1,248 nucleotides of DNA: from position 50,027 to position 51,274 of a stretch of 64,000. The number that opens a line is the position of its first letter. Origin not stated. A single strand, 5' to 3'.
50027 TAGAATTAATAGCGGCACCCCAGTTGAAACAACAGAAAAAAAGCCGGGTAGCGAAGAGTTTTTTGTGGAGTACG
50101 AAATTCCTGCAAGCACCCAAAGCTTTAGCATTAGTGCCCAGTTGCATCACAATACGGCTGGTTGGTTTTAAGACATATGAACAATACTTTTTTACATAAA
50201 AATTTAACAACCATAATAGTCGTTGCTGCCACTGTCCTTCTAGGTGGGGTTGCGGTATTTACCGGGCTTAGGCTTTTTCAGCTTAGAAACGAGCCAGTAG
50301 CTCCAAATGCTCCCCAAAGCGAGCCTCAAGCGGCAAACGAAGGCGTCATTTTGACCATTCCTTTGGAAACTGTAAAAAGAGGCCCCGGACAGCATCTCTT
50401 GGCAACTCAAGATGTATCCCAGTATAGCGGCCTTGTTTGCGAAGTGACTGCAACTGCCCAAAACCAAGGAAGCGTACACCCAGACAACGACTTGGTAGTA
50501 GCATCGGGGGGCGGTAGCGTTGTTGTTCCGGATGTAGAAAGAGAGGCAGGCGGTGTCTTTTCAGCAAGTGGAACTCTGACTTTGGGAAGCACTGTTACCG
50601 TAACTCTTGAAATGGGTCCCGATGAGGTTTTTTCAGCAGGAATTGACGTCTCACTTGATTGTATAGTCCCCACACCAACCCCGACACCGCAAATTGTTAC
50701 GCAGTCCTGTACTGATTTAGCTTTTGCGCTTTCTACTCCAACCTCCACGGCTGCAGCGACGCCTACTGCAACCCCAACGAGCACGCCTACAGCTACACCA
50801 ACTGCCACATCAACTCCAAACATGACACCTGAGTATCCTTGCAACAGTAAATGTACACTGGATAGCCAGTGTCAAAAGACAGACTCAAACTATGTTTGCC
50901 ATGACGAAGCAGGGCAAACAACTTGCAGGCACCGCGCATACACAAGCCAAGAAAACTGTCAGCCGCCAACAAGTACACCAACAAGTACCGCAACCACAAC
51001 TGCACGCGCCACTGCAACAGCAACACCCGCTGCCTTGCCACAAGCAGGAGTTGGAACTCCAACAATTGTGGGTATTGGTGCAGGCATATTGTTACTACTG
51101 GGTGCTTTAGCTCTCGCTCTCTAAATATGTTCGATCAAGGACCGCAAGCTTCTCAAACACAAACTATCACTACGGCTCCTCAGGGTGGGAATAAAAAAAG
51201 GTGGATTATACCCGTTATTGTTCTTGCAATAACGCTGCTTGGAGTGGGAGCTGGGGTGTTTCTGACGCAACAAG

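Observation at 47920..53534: Five-gene cluster of paralogous surface proteins, three carrying a noncanonical [LV]P[QE][AS]G + hydrophobic-helix C-terminal signal (candidate sortase substrates)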

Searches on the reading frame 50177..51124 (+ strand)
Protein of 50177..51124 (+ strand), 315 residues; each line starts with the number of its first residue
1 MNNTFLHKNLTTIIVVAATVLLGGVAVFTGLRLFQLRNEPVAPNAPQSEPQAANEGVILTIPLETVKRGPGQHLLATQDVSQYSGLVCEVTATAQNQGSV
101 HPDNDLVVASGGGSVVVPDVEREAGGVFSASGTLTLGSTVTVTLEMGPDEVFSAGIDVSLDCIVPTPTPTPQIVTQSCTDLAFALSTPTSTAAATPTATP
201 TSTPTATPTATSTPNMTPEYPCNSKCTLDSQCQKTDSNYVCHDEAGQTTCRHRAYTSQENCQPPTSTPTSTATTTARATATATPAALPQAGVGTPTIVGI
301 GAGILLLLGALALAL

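Call 5: search_protein_families(library=pfam, proteins=[window:50177-51124:+], max_evalue=0.1)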
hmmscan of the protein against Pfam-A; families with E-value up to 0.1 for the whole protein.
window:50177-51124:+ (315 aa): 2 families
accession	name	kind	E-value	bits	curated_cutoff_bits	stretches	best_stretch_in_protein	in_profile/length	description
PF05808.16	Podoplanin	-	0.015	16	30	1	235-309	44-117/135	Podoplanin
PF25587.1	Rv2743c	-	0.076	13.1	27.7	1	10-50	57-97/237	Rv2743c family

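Call 6: search_protein_families(library=ncbifam, proteins=[window:50177-51124:+], max_evalue=0.1)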
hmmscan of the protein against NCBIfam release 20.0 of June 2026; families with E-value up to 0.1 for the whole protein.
window:50177-51124:+ (315 aa): 2 families
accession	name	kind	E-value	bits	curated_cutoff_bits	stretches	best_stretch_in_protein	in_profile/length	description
NF047839.1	PspM_Rv2743c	equivalog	0.016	15.2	80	1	9-53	41-85/220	phage shock envelope stress response protein PspM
NF053819.1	EF0750_LPXTG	subfamily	0.093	13.3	47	0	262-311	46-96/105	EF2685/EF0750 family sortase-dependent surface protein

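Call 9: find_homologous_proteins(query=window:50177-51124:+)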
Query window:50177-51124:+ (315 aa): 48 proteins with E <= 0.001 among 8000 candidates.
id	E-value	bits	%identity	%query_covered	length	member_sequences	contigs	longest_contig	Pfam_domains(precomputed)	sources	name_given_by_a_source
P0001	1.1e-196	670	100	100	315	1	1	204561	-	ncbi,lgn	-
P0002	1.4e-119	417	49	94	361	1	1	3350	-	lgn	-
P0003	2.5e-96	340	51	100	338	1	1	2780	-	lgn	-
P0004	4.2e-89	317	67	65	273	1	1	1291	-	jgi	jgi:hypothetical protein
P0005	1.5e-69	253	60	57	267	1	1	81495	-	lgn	-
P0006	7.1e-30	122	37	59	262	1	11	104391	-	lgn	-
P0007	6.1e-29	119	61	33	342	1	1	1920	-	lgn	-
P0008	7.7e-28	116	50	15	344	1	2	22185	-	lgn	-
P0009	1.3e-26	112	54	34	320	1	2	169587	-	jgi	jgi:hypothetical protein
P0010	2.9e-26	111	54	34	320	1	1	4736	-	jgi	jgi:hypothetical protein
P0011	1.0e-25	109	52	38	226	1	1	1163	-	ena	-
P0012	3.7e-25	107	54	11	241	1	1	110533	-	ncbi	-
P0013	3.1e-24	104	60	15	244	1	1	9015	-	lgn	-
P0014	7.1e-24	103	52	17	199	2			-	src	-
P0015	1.2e-22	99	50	36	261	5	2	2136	-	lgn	-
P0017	2.2e-22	98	43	47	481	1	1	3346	PF24514.2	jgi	jgi:hypothetical protein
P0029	1.3e-16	79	59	16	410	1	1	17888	-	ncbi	-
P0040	2.2e-8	52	49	14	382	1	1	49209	-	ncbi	-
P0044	1.0e-6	46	50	16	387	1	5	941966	-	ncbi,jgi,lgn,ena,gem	-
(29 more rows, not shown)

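Call 26: find_encoding_contigs(protein=P0005, flank=10000, max_places=2)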
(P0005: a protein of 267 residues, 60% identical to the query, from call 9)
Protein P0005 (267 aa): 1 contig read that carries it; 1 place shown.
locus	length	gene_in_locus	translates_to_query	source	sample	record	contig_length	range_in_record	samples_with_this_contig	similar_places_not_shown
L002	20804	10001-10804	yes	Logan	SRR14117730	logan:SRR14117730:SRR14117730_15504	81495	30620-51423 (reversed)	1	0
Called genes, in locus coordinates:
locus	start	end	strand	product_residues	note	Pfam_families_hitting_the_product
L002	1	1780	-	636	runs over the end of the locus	PF00012:HSP70, PF06723:MreB_Mbl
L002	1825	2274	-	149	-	PF01025:GrpE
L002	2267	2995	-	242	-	PF01628:HrcA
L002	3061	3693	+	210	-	-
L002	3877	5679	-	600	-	PF01554:MatE (faint), PF03023:MurJ, PF13440:Polysacc_synt_3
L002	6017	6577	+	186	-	PF05137:PilN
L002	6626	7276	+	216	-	-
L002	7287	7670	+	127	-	-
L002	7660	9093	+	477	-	PF13620:CarboxypepD_reg (faint), PF00041:fn3 (weak), PF16656:Pur_ac_phosph_N, PF17936:Big_6 (faint), PF19077:Big_13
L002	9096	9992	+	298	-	-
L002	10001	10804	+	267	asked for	-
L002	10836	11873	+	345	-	-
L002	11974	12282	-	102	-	-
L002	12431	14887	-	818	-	PF13231:PMT_2, PF16192:PMT_4TMC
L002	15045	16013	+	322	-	-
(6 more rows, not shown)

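Call 27: find_encoding_contigs(protein=P0006, flank=10000, max_places=2)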
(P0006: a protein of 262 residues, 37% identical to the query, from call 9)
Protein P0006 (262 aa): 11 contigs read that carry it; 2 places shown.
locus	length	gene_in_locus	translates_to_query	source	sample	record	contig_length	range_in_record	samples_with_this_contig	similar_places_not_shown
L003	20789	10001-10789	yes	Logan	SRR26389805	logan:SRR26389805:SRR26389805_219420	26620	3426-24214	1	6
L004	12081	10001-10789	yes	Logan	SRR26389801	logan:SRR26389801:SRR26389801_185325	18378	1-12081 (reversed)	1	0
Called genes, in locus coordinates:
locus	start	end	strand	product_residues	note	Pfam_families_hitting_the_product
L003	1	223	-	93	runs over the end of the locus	-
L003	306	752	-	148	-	-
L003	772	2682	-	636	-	PF00012:HSP70, PF06723:MreB_Mbl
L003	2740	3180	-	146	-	PF01025:GrpE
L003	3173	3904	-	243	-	PF01628:HrcA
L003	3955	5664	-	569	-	PF03023:MurJ, PF13440:Polysacc_synt_3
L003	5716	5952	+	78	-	PF01649:Ribosomal_S20p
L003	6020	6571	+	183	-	PF05137:PilN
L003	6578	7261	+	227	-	-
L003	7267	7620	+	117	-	-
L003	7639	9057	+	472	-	PF00041:fn3 (weak), PF16656:Pur_ac_phosph_N (weak), PF13620:CarboxypepD_reg (faint), PF19077:Big_13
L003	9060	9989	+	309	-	PF07705:CARDB (faint)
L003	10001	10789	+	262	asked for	-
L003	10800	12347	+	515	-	-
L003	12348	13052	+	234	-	-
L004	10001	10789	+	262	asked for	-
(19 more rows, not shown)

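Call 51: search_protein_families(library=pfam, proteins=[P0017], max_evalue=1)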
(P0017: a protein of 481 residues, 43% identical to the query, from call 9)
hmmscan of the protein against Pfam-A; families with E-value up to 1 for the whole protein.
P0017 (481 aa): 3 families
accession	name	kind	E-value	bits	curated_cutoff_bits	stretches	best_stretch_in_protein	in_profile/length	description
PF24514.1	SpaA_4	-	2.5e-13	51.2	27.3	2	157-242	2-106/107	Prealbumin-like fold domain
PF24547.1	DUF7601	-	3.9e-05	24.6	27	1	276-342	56-114/116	Domain of unknown function (DUF7601)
PF19403.5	SpaA_2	-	5.2e-05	24.2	25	1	155-238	5-95/96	Prealbumin-like fold domain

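Call 52: list_cluster_members(proteins=[P0012, P0029, P0040, P0044, P0169, P0171, P0182, P0185, P0238, P0267])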
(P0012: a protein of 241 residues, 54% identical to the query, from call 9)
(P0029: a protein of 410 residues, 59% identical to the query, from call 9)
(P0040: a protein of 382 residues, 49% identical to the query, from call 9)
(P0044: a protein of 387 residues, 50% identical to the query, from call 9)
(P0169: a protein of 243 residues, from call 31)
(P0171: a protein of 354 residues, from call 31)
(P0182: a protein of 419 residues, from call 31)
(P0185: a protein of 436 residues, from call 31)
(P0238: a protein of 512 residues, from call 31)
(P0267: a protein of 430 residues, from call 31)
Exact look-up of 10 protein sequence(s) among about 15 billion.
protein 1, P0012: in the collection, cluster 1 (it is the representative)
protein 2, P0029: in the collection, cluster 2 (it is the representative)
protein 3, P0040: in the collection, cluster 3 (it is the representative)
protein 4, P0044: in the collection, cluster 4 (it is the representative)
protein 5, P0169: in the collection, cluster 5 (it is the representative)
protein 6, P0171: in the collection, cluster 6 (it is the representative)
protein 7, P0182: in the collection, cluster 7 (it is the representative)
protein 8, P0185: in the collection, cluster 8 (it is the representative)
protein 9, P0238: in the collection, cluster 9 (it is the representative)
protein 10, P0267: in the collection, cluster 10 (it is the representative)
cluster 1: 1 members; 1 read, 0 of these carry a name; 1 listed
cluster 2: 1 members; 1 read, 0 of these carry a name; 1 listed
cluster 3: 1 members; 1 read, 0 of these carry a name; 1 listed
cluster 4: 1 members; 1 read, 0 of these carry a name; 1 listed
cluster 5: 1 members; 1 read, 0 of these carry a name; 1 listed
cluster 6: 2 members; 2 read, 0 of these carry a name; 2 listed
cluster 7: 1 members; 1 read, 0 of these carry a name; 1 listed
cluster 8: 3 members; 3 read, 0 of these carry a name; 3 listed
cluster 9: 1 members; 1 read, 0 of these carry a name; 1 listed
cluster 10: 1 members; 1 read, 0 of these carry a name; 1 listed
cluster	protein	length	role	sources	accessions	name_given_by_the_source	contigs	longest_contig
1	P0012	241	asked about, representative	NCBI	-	-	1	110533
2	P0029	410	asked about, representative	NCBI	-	-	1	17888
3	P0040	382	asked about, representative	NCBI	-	-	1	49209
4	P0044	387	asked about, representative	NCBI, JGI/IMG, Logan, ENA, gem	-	-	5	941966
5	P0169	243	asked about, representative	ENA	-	-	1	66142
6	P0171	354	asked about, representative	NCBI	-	-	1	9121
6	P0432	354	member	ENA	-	-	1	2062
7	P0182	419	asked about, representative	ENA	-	-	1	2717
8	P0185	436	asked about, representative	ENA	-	-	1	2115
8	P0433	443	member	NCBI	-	-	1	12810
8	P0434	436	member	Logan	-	-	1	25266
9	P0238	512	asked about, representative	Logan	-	-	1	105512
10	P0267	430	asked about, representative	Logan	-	-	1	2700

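Call 54: find_encoding_contigs(protein=P0012, flank=10000, max_places=1)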
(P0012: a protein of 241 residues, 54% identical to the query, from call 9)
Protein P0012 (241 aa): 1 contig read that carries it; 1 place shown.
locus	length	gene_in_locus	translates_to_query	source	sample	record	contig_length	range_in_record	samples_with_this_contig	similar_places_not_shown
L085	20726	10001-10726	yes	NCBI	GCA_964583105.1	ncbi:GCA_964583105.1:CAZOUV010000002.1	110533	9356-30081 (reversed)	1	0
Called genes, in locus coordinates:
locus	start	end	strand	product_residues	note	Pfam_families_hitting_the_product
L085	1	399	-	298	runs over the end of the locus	PF00226:DnaJ, PF01556:DnaJ_C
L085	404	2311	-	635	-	PF00012:HSP70, PF06723:MreB_Mbl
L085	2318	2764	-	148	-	PF01025:GrpE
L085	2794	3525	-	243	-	PF01628:HrcA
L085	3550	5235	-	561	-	PF03023:MurJ, PF13440:Polysacc_synt_3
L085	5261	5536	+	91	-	PF01649:Ribosomal_S20p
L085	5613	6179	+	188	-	-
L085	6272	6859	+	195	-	-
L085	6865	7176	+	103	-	-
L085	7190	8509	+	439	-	PF00041:fn3 (faint), PF16656:Pur_ac_phosph_N, PF19077:Big_13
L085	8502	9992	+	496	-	-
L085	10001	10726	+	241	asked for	-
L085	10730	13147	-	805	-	PF02366:PMT, PF13231:PMT_2, PF16192:PMT_4TMC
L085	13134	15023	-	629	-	PF10060:DUF2298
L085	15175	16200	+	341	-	-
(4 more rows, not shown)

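Call 55: find_encoding_contigs(protein=P0044, flank=10000, max_places=1)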
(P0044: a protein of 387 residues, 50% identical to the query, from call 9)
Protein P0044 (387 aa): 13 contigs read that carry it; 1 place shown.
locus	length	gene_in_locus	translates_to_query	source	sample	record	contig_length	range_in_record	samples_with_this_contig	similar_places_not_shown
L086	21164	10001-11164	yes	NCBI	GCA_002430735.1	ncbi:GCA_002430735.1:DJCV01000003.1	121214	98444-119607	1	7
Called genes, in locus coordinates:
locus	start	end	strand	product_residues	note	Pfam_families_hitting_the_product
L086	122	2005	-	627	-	PF00012:HSP70, PF06723:MreB_Mbl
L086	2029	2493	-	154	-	PF01025:GrpE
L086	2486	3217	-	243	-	PF01628:HrcA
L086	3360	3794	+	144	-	-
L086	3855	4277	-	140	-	-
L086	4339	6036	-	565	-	PF03023:MurJ, PF13440:Polysacc_synt_3 (weak)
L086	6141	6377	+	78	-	PF01649:Ribosomal_S20p (weak)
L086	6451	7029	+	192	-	PF05137:PilN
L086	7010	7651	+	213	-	PF04350:PilO (weak)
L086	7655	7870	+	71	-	-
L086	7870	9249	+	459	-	PF00041:fn3 (weak), PF16656:Pur_ac_phosph_N, PF19077:Big_13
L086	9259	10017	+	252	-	-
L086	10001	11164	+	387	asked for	-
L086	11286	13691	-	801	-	PF02366:PMT, PF13231:PMT_2, PF16192:PMT_4TMC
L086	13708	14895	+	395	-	-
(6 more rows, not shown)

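Call 69: predict_structure(alignment_id=A3)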
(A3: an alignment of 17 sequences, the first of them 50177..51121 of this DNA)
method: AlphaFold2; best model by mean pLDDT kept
length: 315 residues; sequences in the alignment: 17
mean_pLDDT: 73.8   pTM: 0.44
mean pLDDT of the five models: 73.8, 73.1, 69.8, 69.8, 67.7
residues with pLDDT >= 90: 102; 70-90: 97; 50-70: 35; < 50: 81
segments of 3 or more residues with pLDDT < 50: 44-53, 180-199, 201-219, 265-294
pLDDT, mean of each block of 10 residues (from residue 1): 70 88 89 77 48 71 95 97 95 88 97 95 94 96 97 95 83 57 43 45 41 41 78 78 86 75 49 39 45 54 80 79
secondary structure, 60 per line:
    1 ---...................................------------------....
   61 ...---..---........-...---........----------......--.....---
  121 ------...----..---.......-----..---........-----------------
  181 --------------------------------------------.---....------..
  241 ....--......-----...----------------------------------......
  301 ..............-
elements in order: H4-38 E57-63 E72-79 E87-94 E105-110 E113-117 E127-129 E139-145 E156-163 H229-232 E239-244 E247-252 H295-314

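Call 71: fold_search(model_id=the predicted structure, library=pdb)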
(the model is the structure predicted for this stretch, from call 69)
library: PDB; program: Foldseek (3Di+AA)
matches with E <= 10: 1718; with E <= 0.001: 1
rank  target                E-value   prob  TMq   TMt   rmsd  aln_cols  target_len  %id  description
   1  8pdz_A                9.7e-04  0.80  0.14  0.26  10.0       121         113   17  Recombinant Ena3A L-Type endospore appendages (released 2023-11-08)
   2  9rkv_M                1.4e-03  1.00  0.26  0.15   8.6       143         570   13  Agrobacterium phage 7-7-1 tail fibers (released 2025-12-10)
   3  5ykv_B                1.4e-03  0.98  0.17  0.32   7.8       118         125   12  The crystal structure of Macrobrachium rosenbergii nodavirus P-domain (released 2018-10-24)
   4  6yg8_D                1.5e-03  0.97  0.18  0.11   8.1       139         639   14  Cryo-EM structure of a BcsB pentamer in the context of an assembled Bcs macrocomplex (released 2021-02-24)
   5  5ykx_A                1.5e-03  0.96  0.17  0.32   7.7       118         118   11  The crystal structure of Macrobrachium rosenbergii nodavirus P-domain with Cd ion (released 2018-10-24)
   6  4jdn_B                1.8e-03  1.00  0.26  0.48   5.0       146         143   15  Secreted Chlamydial Protein PGP3, C-terminal Domain (released 2013-06-05)
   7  7cz6                  1.9e-03  1.00  0.23  0.47   7.3       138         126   19  Protrusion structure of Omono River virus (released 2021-03-03)
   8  4jdm_B                2.0e-03  1.00  0.24  0.28  15.0       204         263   14  Secreted Chlamydial Protein PGP3, full-length (released 2013-06-05)
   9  1js9_A                2.1e-03  1.00  0.25  0.45   5.4       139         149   12  Brome Mosaic Virus (released 2002-04-03)
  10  1szb_A                2.1e-03  0.99  0.19  0.30   7.3       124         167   14  Crystal structure of the human MBL-associated protein 19 (MAp19) (released 2004-06-22)
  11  7pe1_AA               2.2e-03  1.00  0.24  0.41   9.3       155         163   14  Cryo-EM structure of BMV-derived VLP expressed in E. coli and assembled in the presence of tRNA (tVLP) (released 2022-03-02)
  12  9rkv_O                2.5e-03  1.00  0.22  0.14   9.5       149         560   14  Agrobacterium phage 7-7-1 tail fibers (released 2025-12-10)
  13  4jdn_C                2.7e-03  1.00  0.26  0.48   5.6       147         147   13  Secreted Chlamydial Protein PGP3, C-terminal Domain (released 2013-06-05)
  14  1f15_C                2.7e-03  1.00  0.24  0.36   6.1       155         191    9  CUCUMBER MOSAIC VIRUS (STRAIN FNY) (released 2000-06-21)
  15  2wq4_A                2.8e-03  1.00  0.24  0.48   6.5       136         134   11  N-terminal domain of BC2L-C Lectin from Burkholderia cenocepacia (released 2010-01-12)
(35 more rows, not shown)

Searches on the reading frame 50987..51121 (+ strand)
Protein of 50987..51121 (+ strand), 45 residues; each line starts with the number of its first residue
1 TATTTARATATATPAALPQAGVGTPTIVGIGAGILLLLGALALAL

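Call 21: search_protein_families(library=ncbifam, proteins=[window:50987-51121:+], max_evalue=10)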
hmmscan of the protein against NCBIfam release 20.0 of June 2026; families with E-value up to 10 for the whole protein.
seq(45 aa): 1 family
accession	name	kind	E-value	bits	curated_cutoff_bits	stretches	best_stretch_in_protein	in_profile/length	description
TIGR01167.1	LPXTG_anchor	domain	0.24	12.1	15.9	1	17-43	2-27/34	LPXTG cell wall anchor domain-containing protein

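Call 51: search_protein_families(library=pfam, proteins=[window:50987-51121:+], max_evalue=1)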
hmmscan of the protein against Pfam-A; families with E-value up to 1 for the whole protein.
seq(45 aa): 1 family
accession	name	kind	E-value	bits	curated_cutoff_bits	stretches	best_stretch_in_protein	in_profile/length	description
PF00746.26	Gram_pos_anchor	-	0.9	10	20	0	14-44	6-35/43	LPXTG cell wall anchor motif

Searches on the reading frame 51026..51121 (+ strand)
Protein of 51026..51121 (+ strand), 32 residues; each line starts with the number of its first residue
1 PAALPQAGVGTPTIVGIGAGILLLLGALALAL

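Call 31: search_protein_representatives(alignment_id=A1)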
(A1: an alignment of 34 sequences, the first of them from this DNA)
Query: 34 sequences, 32 profile positions. Proteins with E-value up to 0.001 (for the whole library): 240; up to 1e-10: 0; up to 1e-30: 0. The best 150 are listed.
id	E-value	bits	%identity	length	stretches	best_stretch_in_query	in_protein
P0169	3.5e-10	55.4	-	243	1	1-32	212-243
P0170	3.6e-10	55.3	-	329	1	1-32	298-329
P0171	8.8e-10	54.1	-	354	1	1-32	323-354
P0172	9.4e-10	54.0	-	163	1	1-32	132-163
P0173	9.6e-10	54.0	-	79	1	1-32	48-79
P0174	1.6e-09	53.2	-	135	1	1-32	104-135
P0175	3.1e-09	52.3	-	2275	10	4-17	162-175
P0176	5.2e-09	51.6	-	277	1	2-32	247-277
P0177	5.3e-09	51.6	-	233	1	2-32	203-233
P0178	5.4e-09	51.6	-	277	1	2-32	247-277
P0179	5.5e-09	51.5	-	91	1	2-32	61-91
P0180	5.7e-09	51.5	-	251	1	1-32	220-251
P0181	6.7e-09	51.3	-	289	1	2-32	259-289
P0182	7.2e-09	51.2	-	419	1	2-32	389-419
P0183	8.1e-09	51.0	-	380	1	1-32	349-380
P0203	5.6e-08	48.3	-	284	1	2-32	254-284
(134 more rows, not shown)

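Call 57: find_encoding_contigs(protein=P0203, flank=10000, max_places=2)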
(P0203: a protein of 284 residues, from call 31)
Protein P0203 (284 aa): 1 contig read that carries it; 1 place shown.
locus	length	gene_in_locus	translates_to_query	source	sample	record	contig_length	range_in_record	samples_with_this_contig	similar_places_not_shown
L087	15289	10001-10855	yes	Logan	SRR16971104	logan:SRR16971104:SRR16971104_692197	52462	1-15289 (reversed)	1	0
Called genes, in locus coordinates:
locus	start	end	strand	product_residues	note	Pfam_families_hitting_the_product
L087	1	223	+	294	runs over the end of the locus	-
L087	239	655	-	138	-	-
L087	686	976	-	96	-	-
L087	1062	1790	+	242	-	PF00106:adh_short, PF01370:Epimerase (faint), PF08659:KR (weak), PF13561:adh_short_C2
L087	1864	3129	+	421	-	PF00534:Glycos_transf_1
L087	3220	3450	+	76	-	PF05531:NPV_P10 (faint)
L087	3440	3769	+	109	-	-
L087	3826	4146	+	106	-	-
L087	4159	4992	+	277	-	-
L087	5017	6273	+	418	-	PF01935:DUF87, PF02534:T4SS-DNA_transf (faint), PF10412:TrwB_AAD_bind, PF12696:TraG-D_C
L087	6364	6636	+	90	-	-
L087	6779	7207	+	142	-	-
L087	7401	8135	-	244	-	PF00625:Guanylate_kin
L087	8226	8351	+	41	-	-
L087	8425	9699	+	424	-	-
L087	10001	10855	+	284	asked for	-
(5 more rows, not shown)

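Call 58: find_encoding_contigs(protein=P0170, flank=10000, max_places=2)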
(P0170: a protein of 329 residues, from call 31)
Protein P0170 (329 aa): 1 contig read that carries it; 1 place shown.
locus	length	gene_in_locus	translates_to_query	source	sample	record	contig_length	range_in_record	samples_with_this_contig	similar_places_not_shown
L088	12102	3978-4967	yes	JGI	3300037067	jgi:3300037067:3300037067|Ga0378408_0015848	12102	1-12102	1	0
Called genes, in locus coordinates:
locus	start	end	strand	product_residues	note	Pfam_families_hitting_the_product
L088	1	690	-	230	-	?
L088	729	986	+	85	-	PF01649:Ribosomal_S20p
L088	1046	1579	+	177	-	PF05137:PilN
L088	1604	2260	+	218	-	-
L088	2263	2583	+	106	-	-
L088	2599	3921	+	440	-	PF00041:fn3 (weak), PF16656:Pur_ac_phosph_N, PF19077:Big_13 (weak)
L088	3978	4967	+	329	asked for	-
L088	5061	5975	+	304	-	-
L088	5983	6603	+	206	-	-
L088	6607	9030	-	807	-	PF13231:PMT_2 (weak), PF02366:PMT, PF13231:PMT_2, PF16192:PMT_4TMC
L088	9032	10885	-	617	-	PF10060:DUF2298 (weak)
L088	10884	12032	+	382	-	-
